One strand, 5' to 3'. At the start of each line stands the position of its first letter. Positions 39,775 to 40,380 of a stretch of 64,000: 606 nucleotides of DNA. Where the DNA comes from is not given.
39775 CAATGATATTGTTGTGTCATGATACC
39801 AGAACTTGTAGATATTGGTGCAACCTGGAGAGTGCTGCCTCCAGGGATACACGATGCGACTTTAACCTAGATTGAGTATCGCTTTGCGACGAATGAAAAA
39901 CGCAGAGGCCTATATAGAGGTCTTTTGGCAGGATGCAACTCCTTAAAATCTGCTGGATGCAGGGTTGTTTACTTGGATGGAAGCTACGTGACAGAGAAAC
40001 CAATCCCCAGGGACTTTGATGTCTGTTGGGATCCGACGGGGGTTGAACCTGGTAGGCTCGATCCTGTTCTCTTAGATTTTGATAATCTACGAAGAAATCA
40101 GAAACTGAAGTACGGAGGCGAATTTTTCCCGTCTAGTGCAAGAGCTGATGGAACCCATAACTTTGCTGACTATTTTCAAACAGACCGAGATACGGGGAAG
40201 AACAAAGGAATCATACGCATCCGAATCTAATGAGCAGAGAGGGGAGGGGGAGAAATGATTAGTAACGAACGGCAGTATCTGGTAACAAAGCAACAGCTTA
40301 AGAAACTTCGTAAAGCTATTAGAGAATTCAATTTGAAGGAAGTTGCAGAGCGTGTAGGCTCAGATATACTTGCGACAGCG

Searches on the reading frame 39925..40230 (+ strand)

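Call 3: search_protein_families(library=pfam, proteins=[window:39925-40230:+], max_evalue=0.01)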
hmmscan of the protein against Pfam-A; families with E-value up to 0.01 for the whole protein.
window:39925-40230:+ (101 aa): 1 family
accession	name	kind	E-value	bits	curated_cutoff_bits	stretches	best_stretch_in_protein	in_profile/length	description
PF22014.2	DUF6932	-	3.3e-21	76.6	27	1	5-99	43-141/142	Family of unknown function (DUF6932)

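Call 4: search_protein_families(library=ncbifam, proteins=[window:39925-40230:+], max_evalue=0.01)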
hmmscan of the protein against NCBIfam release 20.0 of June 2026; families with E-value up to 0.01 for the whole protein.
window:39925-40230:+ (101 aa): 0 families

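Call 5: search_protein_families(library=padloc, proteins=[window:39925-40230:+], max_evalue=0.01)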
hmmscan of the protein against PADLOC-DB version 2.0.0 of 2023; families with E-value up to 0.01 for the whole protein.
window:39925-40230:+ (101 aa): 1 family
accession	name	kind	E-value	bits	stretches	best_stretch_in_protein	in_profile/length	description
PDLC04744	PDC-M63A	-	1.6e-07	29.4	1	14-100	58-148/152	-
